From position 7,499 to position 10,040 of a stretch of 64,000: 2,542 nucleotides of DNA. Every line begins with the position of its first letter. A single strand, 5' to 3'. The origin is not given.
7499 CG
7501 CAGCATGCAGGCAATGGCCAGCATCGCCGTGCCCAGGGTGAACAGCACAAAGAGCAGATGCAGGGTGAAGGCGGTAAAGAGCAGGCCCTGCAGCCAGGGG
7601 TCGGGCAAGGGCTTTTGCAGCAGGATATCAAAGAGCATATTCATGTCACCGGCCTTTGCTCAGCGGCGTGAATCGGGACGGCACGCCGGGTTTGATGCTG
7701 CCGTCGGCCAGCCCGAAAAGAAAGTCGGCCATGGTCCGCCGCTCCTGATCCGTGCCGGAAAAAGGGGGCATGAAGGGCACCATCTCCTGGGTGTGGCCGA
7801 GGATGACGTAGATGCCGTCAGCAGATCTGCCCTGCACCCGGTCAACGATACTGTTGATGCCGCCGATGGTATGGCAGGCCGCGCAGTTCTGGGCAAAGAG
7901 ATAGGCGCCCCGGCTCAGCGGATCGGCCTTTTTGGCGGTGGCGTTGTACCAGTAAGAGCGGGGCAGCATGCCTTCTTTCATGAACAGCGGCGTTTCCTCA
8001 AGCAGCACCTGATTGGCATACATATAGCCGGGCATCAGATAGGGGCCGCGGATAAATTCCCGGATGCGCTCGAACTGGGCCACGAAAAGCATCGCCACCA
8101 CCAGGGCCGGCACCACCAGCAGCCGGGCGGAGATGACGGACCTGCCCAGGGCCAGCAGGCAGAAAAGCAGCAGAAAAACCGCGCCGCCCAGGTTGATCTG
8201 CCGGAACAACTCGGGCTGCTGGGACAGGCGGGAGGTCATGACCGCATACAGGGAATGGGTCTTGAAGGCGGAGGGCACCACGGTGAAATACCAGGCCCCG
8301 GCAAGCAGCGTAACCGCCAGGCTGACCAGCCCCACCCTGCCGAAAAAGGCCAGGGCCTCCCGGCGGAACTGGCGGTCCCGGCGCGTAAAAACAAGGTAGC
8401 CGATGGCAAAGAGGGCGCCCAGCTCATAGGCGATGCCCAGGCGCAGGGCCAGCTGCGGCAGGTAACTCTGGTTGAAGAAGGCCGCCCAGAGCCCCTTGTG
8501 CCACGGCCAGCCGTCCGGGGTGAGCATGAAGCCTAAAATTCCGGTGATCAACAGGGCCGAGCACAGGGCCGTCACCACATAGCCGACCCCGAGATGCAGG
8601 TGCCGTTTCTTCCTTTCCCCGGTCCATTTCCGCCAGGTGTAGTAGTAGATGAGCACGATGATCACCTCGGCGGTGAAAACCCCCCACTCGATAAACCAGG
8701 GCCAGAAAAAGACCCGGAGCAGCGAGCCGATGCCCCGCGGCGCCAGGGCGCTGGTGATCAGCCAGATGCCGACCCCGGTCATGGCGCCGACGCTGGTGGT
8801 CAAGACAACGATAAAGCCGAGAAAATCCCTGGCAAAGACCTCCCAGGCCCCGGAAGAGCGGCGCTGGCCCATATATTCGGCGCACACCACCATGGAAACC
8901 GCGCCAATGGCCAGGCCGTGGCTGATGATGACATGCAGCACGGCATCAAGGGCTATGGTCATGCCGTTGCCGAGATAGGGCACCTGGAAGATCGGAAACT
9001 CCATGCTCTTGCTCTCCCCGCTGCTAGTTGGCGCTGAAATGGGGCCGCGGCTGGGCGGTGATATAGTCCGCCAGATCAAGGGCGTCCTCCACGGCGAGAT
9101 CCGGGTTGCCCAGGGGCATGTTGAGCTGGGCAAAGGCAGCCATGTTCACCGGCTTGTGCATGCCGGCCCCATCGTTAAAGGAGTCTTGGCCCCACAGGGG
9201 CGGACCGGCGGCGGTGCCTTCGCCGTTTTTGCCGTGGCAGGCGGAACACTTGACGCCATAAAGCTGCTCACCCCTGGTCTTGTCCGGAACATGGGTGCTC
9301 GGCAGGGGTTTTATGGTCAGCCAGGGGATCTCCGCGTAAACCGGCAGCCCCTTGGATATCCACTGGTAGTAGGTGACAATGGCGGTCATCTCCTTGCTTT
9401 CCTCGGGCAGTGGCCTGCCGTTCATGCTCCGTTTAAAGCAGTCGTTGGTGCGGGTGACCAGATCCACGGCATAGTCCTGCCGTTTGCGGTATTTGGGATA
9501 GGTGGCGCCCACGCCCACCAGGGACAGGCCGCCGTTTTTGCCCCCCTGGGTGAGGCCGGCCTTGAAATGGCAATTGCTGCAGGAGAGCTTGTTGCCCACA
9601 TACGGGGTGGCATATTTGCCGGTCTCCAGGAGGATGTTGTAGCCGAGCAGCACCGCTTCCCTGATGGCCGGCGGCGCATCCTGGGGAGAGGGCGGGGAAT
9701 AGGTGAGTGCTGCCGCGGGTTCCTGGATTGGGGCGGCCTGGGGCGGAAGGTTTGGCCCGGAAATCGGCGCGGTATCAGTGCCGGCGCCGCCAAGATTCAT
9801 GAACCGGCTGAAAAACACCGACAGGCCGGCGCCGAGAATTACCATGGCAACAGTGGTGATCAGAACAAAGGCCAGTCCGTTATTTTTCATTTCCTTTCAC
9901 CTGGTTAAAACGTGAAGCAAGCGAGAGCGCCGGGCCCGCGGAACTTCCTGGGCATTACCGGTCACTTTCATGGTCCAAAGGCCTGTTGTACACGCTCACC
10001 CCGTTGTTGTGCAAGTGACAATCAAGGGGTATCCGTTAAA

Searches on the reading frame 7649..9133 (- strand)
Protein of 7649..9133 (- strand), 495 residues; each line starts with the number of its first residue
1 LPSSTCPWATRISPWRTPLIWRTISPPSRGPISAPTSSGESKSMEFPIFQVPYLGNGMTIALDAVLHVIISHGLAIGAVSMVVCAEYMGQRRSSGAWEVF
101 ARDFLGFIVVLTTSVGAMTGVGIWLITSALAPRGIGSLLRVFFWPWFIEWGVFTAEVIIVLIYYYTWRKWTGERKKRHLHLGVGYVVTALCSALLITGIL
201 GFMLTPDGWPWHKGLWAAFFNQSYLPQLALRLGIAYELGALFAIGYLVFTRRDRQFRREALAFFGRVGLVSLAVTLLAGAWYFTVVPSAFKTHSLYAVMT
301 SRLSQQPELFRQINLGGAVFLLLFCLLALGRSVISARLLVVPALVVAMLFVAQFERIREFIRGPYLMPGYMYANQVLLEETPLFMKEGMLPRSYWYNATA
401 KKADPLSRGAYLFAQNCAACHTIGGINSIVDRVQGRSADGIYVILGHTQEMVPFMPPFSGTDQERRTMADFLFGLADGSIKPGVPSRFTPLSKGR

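Call 59: search_protein_families(library=pfam, proteins=[window:7649-9133:-], max_evalue=0.00001)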
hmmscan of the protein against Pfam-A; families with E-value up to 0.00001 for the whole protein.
window:7649-9133:- (495 aa): 1 family
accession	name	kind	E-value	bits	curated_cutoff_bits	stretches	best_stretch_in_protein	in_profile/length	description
PF13442.11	Cytochrome_CBB3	-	2.5e-08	34.5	27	1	406-472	3-68/68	Cytochrome C oxidase, cbb3-type, subunit III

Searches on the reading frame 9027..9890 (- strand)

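Call 59: search_protein_families(library=pfam, proteins=[window:9027-9890:-], max_evalue=0.00001)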
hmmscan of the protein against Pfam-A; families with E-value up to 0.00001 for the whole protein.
window:9027-9890:- (288 aa): 3 families
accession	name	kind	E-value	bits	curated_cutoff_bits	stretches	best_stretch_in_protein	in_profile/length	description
PF21342.2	SoxA-TsdA_cyt-c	-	4.6e-14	52.6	27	1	98-184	11-88/88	SoxA/TsdA, cytochrome c domain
PF13442.11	Cytochrome_CBB3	-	1.1e-08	35.7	27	1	204-277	3-68/68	Cytochrome C oxidase, cbb3-type, subunit III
PF00034.26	Cytochrom_C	-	3.1e-08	35.2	21.3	1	206-277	3-86/90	Cytochrome c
